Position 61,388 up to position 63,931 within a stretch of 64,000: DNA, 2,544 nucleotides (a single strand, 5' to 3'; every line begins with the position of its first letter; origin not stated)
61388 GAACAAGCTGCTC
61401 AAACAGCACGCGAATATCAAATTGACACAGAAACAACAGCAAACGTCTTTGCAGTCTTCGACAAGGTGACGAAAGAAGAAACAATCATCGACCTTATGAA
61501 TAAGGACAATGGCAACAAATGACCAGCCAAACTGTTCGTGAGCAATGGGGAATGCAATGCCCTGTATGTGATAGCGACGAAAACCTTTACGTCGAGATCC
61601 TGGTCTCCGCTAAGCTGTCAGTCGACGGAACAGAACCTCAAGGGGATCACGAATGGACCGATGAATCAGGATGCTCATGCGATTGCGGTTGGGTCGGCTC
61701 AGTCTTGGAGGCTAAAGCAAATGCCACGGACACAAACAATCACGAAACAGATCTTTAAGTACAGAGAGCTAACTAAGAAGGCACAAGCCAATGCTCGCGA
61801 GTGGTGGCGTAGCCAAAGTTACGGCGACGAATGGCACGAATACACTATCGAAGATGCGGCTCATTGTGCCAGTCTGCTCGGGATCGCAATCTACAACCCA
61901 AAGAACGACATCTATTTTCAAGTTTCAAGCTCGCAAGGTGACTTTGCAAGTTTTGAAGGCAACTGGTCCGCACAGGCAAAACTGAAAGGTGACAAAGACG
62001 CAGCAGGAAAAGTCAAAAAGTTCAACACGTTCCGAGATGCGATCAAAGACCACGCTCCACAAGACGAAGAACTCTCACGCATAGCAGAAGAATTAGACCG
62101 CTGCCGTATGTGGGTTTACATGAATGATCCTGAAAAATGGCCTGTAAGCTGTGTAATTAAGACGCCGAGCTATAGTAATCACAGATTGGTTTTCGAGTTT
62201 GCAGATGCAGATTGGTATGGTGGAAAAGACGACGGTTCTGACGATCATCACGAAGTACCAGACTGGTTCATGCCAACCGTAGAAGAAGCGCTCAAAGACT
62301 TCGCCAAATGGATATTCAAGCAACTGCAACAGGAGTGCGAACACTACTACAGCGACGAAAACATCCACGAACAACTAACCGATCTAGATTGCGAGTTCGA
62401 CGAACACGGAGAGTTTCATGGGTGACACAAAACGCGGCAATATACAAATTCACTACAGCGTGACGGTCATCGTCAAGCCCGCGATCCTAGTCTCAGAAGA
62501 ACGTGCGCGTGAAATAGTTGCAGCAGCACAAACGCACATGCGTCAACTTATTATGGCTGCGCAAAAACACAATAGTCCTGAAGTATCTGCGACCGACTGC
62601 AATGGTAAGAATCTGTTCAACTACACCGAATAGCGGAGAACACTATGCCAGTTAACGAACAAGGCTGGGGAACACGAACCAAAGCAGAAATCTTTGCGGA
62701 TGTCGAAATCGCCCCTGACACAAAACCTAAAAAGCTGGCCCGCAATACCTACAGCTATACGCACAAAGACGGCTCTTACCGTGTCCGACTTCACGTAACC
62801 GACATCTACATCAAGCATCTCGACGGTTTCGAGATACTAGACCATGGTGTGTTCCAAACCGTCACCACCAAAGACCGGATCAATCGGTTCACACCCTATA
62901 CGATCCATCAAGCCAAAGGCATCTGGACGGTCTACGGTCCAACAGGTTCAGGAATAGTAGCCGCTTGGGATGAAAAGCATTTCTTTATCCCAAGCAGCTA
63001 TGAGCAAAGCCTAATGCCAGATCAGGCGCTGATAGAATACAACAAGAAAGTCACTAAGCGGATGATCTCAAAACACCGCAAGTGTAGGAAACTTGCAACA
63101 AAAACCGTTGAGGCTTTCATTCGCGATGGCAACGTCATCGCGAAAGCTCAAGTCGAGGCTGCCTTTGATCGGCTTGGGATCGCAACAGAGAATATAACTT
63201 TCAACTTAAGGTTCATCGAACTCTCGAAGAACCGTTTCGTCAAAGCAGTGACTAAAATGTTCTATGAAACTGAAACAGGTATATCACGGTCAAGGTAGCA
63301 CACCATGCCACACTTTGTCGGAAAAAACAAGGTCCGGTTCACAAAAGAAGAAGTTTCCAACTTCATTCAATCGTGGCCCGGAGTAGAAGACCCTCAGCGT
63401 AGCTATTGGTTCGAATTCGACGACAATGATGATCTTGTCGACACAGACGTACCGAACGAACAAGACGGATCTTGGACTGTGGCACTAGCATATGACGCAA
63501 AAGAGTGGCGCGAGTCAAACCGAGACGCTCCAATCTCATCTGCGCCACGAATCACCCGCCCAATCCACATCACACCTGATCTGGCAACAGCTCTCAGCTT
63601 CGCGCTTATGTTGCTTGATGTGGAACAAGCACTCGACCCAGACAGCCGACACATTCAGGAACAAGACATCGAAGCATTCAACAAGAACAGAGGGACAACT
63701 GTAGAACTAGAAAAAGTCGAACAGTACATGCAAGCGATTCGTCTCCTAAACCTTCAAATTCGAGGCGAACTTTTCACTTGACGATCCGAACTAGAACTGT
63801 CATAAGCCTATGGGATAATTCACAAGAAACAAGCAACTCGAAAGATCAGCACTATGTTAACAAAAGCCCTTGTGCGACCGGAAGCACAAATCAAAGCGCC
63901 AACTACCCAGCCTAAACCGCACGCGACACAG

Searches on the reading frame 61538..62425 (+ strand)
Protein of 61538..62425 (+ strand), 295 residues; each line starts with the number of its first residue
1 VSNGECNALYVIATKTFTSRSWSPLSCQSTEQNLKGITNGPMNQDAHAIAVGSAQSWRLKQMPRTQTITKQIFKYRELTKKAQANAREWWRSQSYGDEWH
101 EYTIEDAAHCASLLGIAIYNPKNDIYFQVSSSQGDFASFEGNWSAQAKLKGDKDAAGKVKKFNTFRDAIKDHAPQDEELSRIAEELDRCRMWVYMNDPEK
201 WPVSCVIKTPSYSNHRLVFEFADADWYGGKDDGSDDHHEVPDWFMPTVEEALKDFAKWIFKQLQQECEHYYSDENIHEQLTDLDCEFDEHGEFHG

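Call 28: search_protein_families(library=pfam, max_evalue=1, proteins=[window:61538-62425:+])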
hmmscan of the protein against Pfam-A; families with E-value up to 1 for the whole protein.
window:61538-62425:+ (295 aa): 3 families
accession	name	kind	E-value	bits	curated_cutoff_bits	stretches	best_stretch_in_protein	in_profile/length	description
PF19804.4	DUF6287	-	0.018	14.8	26.3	1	133-145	10-22/34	Domain of unknown function (DUF6287)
PF06110.17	TXD17-like_Trx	-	0.073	13.2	23.1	1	5-63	20-78/119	Thioredoxin domain-containing protein 17-like, thioredoxin domain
PF05120.17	GvpG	-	0.13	12.9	30.6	1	257-289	13-46/67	Gas vesicle protein G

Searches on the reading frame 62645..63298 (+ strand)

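Call 28: search_protein_families(library=pfam, max_evalue=1, proteins=[window:62645-63298:+])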
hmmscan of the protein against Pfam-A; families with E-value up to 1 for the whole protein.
window:62645-63298:+ (217 aa): 1 family
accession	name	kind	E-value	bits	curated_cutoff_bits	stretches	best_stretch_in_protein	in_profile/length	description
PF23790.1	Kyano_Gp96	-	0.021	15.4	27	1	34-85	22-73/110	Kyanoviridae Gp96 protein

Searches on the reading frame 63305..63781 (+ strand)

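Call 28: search_protein_families(library=pfam, max_evalue=1, proteins=[window:63305-63781:+])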
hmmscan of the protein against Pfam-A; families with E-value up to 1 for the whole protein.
window:63305-63781:+ (158 aa): 1 family
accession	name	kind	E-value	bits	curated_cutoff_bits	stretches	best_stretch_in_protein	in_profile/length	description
PF03740.19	PdxJ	-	0.027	14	24.5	1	110-137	42-69/234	Pyridoxal phosphate biosynthesis protein PdxJ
